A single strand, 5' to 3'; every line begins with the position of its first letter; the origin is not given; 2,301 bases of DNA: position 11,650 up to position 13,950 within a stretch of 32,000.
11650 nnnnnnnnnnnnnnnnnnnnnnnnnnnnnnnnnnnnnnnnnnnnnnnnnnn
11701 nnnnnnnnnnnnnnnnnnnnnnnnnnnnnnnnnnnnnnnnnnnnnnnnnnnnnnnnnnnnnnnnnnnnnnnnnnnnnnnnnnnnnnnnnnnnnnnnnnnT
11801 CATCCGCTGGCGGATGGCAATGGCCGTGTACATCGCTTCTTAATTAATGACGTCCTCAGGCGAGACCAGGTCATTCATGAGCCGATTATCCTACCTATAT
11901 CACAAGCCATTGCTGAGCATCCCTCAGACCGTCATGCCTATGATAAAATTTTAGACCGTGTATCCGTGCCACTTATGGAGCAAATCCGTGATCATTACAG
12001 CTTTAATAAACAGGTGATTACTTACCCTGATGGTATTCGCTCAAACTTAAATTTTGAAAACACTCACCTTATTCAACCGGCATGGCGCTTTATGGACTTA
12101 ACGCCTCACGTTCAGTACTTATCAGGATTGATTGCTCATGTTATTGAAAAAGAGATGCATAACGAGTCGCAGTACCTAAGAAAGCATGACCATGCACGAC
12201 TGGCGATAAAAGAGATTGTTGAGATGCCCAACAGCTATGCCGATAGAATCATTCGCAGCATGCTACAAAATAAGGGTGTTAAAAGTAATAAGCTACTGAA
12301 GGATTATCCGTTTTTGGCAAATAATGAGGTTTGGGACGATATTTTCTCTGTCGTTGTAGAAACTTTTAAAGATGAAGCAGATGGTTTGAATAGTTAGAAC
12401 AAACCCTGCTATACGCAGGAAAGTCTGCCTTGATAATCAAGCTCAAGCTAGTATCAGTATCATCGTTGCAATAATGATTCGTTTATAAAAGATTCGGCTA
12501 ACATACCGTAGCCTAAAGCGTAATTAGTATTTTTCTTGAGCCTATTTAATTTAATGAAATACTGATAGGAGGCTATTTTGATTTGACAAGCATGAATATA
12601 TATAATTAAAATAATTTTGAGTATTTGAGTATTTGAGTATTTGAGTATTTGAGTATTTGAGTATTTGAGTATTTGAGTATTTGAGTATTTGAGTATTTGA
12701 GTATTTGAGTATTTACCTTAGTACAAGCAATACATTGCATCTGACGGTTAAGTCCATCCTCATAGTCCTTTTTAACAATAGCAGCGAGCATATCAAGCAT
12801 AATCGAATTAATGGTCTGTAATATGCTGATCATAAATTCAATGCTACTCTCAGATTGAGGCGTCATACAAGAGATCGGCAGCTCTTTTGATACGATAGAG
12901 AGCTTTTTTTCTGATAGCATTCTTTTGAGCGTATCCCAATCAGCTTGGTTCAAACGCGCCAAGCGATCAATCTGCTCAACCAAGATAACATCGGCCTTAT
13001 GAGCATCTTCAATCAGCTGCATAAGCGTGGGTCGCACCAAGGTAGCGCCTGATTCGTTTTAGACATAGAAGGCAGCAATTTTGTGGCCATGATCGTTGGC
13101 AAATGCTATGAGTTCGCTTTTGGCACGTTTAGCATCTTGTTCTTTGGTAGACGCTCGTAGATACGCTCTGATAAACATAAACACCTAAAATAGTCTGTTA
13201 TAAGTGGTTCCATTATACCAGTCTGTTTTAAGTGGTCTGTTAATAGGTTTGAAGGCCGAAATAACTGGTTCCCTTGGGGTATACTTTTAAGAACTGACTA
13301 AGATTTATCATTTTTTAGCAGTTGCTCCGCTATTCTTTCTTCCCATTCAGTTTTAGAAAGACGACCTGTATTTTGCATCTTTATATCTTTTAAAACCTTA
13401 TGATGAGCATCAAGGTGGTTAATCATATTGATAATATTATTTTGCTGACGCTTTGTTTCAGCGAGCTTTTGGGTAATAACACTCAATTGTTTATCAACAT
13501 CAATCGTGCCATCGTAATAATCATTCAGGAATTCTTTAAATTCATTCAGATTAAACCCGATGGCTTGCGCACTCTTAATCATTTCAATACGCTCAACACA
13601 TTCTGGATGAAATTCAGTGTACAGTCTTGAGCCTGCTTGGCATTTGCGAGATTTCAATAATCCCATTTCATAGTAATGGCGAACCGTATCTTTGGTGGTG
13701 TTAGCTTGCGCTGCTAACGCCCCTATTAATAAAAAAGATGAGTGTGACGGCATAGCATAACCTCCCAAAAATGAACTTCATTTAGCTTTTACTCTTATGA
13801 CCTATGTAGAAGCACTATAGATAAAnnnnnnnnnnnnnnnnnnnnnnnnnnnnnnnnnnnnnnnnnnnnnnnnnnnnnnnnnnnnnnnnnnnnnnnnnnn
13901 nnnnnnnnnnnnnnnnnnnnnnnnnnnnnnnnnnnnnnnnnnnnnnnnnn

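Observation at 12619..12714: Perfect (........)x12 array has the layout of a ParG/parH centromere, 8 kb from parFG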

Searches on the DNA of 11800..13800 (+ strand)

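Call 4: search_dna_similar(query=window:11800-13800:+, collection=plasmids, mode=near, max_rows=40)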
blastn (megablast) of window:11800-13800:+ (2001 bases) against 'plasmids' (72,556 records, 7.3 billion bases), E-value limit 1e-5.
Records with a match: 28; places in all: 29; records where one place covers at least 80% of the query: 1.
Best place of each record, by identity: >=99% 1; 95-99% 1; 90-95% 13; 80-90% 13.
By first word of the organism name: Psychrobacter 26; Acinetobacter 1; Moraxella 1.
By predicted mobility (MOB-suite, as given by PLSDB): non-mobilizable 21; mobilizable 7.
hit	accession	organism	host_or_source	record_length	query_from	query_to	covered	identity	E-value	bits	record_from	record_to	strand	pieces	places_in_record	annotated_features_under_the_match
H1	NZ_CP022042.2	Psychrobacter cryohalolentis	Environment,permafrost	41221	1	2001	100%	100.0%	0e+0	3696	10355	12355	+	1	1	Fic family protein | MerR family transcriptional regulator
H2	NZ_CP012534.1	Psychrobacter sp. P11G5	Botryllus sp.,Single cell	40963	1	1445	72%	88.0%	0e+0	1715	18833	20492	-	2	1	Fic family protein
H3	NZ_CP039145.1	Acinetobacter sp. 10FS3-1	pig,feces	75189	1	915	46%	89.0%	0e+0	1127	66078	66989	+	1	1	Fic family protein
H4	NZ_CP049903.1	Psychrobacter sp. WY6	Euphausia superba,whole organism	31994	1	915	46%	87.4%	0e+0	1048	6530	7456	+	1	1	Fic family protein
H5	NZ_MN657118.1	Psychrobacter sp.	-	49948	1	749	37%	86.4%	0e+0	809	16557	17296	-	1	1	Fic family protein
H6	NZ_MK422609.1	Psychrobacter sp. DAB_AL32B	guano of little auks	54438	1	700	35%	88.9%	0e+0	856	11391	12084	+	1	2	Fic family protein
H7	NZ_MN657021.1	Psychrobacter sp.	-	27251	1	620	31%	86.1%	0e+0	669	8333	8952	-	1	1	Fic family protein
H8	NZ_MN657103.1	Psychrobacter sp.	-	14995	919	1491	29%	91.4%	0e+0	787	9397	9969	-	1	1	recombinase family protein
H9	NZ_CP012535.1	Psychrobacter sp. P11G5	Botryllus sp.,Single cell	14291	918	1495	29%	90.5%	0e+0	763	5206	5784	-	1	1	recombinase family protein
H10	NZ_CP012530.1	Psychrobacter sp. P2G3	Botryllus sp.,Single cell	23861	917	1485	28%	91.9%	0e+0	797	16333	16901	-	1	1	recombinase family protein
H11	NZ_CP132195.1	Psychrobacter sp. M13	Lebbeus groenlandicus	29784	917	1485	28%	91.6%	0e+0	785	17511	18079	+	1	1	recombinase family protein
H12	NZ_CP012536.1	Psychrobacter sp. P11G5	Botryllus sp.,Single cell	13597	917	1507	30%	88.0%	0e+0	699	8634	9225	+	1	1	recombinase family protein | tetratricopeptide repeat protein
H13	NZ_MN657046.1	Psychrobacter sp.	-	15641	919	1488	28%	91.1%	0e+0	771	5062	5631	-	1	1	recombinase family protein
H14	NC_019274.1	Psychrobacter sp. DAB_AL62B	Alle alle (dovekie),guano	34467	917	1484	28%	91.0%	0e+0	767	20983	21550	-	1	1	recombinase family protein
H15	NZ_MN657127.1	Psychrobacter sp.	-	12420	917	1484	28%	91.0%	0e+0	767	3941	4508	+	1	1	recombinase family protein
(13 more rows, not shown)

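Call 6: get_annotated_region(hit=H1, flank=10000)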
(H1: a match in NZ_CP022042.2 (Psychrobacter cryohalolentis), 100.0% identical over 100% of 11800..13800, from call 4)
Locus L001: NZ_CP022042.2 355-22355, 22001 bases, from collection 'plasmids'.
description: Psychrobacter cryohalolentis strain FDAARGOS_308 plasmid unnamed1, complete sequence
organism: Psychrobacter cryohalolentis (NCBI taxid 330922)
taxonomy: Bacteria; Pseudomonadota; Gammaproteobacteria; Moraxellales; Moraxellaceae; Psychrobacter; Psychrobacter cryohalolentis
host: -; source: Environment,permafrost; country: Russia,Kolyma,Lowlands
typing (MOB-suite, as given by PLSDB): non-mobilizable; replicon rep_cluster_1403
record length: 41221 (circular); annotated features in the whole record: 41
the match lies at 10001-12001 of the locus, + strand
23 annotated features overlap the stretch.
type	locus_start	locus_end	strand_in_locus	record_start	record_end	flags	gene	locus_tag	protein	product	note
CDS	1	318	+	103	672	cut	-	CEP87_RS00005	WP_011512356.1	PepSY domain-containing protein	-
CDS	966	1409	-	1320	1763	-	-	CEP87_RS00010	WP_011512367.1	MgtC/SapB family protein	-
CDS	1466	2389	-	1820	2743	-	-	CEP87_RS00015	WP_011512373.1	DUF808 domain-containing protein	-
CDS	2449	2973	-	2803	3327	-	-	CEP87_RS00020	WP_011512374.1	TIGR00645 family protein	-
CDS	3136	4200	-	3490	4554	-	-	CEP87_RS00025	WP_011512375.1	DUF475 domain-containing protein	-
CDS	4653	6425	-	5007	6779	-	-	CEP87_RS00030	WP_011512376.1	potassium/proton antiporter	-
CDS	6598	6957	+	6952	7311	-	-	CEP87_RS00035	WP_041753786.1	hypothetical protein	-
CDS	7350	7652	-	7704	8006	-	-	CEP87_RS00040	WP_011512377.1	helix-turn-helix domain-containing protein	-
CDS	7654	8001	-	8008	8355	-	-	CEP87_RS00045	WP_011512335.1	type II toxin-antitoxin system RelE/ParE family toxin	-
CDS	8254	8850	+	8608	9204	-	-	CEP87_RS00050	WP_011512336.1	recombinase family protein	GO:0006310 - DNA recombination [Evidence IEA]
CDS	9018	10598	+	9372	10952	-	-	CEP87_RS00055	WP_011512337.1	Fic family protein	-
CDS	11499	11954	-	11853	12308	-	-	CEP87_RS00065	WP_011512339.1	MerR family transcriptional regulator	GO:0006355 - regulation of DNA-templated transcription [Evidence IEA]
CDS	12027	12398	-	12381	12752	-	-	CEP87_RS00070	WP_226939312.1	hypothetical protein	-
CDS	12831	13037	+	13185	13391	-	-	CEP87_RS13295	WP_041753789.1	hypothetical protein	-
CDS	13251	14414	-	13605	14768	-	-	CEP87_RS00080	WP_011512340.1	zinc-dependent alcohol dehydrogenase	-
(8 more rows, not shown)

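Call 7: get_annotated_region(hit=H3, flank=4000)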
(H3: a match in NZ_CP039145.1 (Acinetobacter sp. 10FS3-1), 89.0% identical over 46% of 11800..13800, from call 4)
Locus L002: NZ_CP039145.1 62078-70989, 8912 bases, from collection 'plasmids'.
description: Acinetobacter sp. 10FS3-1 plasmid p10FS3-1-2, complete sequence
organism: Acinetobacter sp. 10FS3-1 (NCBI taxid 2563897)
taxonomy: Bacteria; Pseudomonadota; Gammaproteobacteria; Moraxellales; Moraxellaceae; Acinetobacter; Acinetobacter sp. 10FS3-1
host: -; source: pig,feces; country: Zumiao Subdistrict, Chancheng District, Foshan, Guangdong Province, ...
typing (MOB-suite, as given by PLSDB): mobilizable; replicon rep_cluster_1072; relaxase MOBP
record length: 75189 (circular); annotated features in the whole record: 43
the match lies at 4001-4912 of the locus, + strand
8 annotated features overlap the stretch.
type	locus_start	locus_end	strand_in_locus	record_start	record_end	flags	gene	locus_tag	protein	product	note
CDS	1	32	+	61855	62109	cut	-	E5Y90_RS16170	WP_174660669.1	hypothetical protein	-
CDS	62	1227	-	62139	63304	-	-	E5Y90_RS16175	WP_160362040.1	IS3-like element ISAba21 family transposase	GO:0006313 - DNA transposition [Evidence IEA]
CDS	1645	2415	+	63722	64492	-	-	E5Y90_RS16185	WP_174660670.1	IclR family transcriptional regulator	GO:0006355 - regulation of DNA-templated transcription [Evidence IEA]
CDS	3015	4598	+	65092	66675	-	-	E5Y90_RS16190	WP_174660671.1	Fic family protein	-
CDS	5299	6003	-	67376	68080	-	-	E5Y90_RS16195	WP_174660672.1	IS6-like element IS1006 family transposase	GO:0006313 - DNA transposition [Evidence IEA]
CDS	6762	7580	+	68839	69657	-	-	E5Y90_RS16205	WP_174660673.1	hypothetical protein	-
CDS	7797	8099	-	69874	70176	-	-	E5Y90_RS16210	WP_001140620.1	helix-turn-helix domain-containing protein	-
CDS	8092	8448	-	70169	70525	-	-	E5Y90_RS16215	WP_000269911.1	type II toxin-antitoxin system RelE/ParE family toxin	-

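Call 8: get_annotated_region(hit=H4, flank=4000)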
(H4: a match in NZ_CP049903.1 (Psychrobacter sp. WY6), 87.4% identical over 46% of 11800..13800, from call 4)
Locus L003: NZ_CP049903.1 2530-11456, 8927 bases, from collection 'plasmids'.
description: Psychrobacter sp. WY6 plasmid unnamed1, complete sequence
organism: Psychrobacter sp. WY6 (NCBI taxid 2708350)
taxonomy: Bacteria; Pseudomonadota; Gammaproteobacteria; Moraxellales; Moraxellaceae; Psychrobacter; Psychrobacter sp. WY6
host: -; source: Euphausia superba,whole organism; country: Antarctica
typing (MOB-suite, as given by PLSDB): non-mobilizable; replicon rep_cluster_1166
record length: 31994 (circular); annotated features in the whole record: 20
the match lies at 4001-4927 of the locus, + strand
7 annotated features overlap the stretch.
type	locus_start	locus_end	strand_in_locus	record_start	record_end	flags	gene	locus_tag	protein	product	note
CDS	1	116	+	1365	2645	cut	ccmI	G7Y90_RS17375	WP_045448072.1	c-type cytochrome biogenesis protein CcmI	GO:0017004 - cytochrome complex assembly [Evidence IEA]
CDS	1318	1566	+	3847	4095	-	-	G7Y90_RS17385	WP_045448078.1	DUF3817 domain-containing protein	-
CDS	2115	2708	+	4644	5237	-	-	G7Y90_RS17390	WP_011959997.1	recombinase family protein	GO:0006310 - DNA recombination [Evidence IEA]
CDS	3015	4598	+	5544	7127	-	-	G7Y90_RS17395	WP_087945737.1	Fic family protein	-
CDS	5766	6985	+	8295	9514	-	-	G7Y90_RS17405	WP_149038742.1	IS3 family transposase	-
CDS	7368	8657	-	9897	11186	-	-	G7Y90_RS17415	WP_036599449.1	hypothetical protein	-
CDS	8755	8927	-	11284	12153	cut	tatC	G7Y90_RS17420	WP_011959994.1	twin-arginine translocase subunit TatC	GO:0015628 - protein secretion by the type II secretion system [Evidence IEA]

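Call 9: get_annotated_region(hit=H2, flank=4000)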
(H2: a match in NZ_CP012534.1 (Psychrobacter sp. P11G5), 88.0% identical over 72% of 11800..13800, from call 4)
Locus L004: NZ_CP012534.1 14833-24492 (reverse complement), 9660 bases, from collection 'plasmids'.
description: Psychrobacter sp. P11G5 plasmid pPspP11G5a, complete sequence
organism: Psychrobacter sp. P11G5 (NCBI taxid 1699624)
taxonomy: Bacteria; Pseudomonadota; Gammaproteobacteria; Moraxellales; Moraxellaceae; Psychrobacter; Psychrobacter sp. P11G5
host: -; source: Botryllus sp.,Single cell; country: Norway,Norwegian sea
typing (MOB-suite, as given by PLSDB): mobilizable; replicon rep_cluster_1207; relaxase MOBQ
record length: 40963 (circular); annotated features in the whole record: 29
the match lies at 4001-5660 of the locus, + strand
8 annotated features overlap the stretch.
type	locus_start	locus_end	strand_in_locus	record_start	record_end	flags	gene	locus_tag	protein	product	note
CDS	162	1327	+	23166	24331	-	-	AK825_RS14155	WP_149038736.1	IS3 family transposase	-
CDS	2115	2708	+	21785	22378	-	-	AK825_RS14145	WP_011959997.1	recombinase family protein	GO:0006310 - DNA recombination [Evidence IEA]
CDS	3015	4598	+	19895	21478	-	-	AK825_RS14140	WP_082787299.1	Fic family protein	-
CDS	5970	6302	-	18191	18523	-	-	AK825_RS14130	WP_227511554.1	DUF3817 domain-containing protein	-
CDS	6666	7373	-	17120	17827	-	lspA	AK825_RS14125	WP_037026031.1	signal peptidase II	GO:0009306 - protein secretion [Evidence IEA]; GO:0006508 - proteolysis [Evidence IEA]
CDS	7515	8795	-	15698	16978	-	ccmI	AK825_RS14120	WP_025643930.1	c-type cytochrome biogenesis protein CcmI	GO:0017004 - cytochrome complex assembly [Evidence IEA]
CDS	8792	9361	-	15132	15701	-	-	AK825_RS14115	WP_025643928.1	cytochrome c-type biogenesis protein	-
CDS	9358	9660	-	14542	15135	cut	-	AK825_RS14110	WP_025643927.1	DsbE family thiol:disulfide interchange protein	-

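Call 52: get_annotated_region(hit=H5, flank=2500)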
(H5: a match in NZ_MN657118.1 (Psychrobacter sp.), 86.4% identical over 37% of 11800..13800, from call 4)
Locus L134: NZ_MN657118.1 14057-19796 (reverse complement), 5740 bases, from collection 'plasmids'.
description: Psychrobacter sp. strain ANT_P53 plasmid pA53P4, complete sequence
organism: Psychrobacter sp. (NCBI taxid 56811)
taxonomy: Bacteria; Pseudomonadota; Gammaproteobacteria; Moraxellales; Moraxellaceae; Psychrobacter; Psychrobacter sp.
host: -; source: -; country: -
typing (MOB-suite, as given by PLSDB): non-mobilizable
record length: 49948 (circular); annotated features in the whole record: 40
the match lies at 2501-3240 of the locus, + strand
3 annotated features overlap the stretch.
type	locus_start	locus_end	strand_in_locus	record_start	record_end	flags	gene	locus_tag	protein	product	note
CDS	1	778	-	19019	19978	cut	-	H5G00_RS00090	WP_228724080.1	hypothetical protein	-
CDS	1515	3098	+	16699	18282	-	-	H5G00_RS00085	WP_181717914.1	Fic family protein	-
CDS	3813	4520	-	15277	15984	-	-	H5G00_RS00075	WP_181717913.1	glycosyltransferase family 25 protein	-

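Call 53: get_annotated_region(hit=H6, flank=2500)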
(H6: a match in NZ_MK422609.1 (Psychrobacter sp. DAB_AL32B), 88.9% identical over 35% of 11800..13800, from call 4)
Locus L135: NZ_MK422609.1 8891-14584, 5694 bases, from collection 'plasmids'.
description: Psychrobacter sp. DAB_AL32B plasmid pP32BP2, complete sequence
organism: Psychrobacter sp. DAB_AL32B (NCBI taxid 1028414)
taxonomy: Bacteria; Pseudomonadota; Gammaproteobacteria; Moraxellales; Moraxellaceae; Psychrobacter; Psychrobacter sp. DAB AL32B
host: -; source: guano of little auks; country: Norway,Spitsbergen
typing (MOB-suite, as given by PLSDB): non-mobilizable
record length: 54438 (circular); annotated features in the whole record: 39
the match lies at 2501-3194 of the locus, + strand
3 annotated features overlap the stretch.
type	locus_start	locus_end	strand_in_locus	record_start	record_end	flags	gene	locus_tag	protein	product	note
CDS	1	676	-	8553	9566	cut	-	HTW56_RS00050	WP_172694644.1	glycosyltransferase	-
CDS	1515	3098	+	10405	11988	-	-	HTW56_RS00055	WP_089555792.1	Fic family protein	-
CDS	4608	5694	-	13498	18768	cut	-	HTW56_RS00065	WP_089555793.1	OmpA family protein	-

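Call 78: search_dna_similar(query=L004:4655-4821:+, collection=plasmids, mode=distant, max_rows=60, max_evalue=0.001)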
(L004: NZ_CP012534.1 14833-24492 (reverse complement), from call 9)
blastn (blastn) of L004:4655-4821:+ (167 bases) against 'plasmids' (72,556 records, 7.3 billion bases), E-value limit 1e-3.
Records with a match: 5; places in all: 5; records where one place covers at least 80% of the query: 4.
Best place of each record, by identity: >=99% 1; 80-90% 2; 60-80% 2.
By first word of the organism name: Psychrobacter 4; Acinetobacter 1.
By predicted mobility (MOB-suite, as given by PLSDB): non-mobilizable 3; mobilizable 2.
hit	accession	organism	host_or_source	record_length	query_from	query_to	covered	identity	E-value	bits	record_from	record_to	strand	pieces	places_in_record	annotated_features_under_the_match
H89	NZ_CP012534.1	Psychrobacter sp. P11G5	Botryllus sp.,Single cell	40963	1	167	100%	100.0%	9e-80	302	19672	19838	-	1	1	none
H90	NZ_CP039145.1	Acinetobacter sp. 10FS3-1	pig,feces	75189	7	167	96%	85.8%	2e-44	186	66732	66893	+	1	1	none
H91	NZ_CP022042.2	Psychrobacter cryohalolentis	Environment,permafrost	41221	4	167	98%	74.7%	2e-19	103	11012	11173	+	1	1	none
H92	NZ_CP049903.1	Psychrobacter sp. WY6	Euphausia superba,whole organism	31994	7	161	93%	72.4%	4e-21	107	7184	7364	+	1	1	none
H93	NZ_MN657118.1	Psychrobacter sp.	-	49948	85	167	50%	80.2%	3e-9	69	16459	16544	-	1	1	none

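Call 79: search_rna_families(source=window, start=12300, end=13400, threshold=evalue, max_evalue=1)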
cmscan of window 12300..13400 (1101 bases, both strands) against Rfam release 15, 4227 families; matches with E-value up to 1: 0.
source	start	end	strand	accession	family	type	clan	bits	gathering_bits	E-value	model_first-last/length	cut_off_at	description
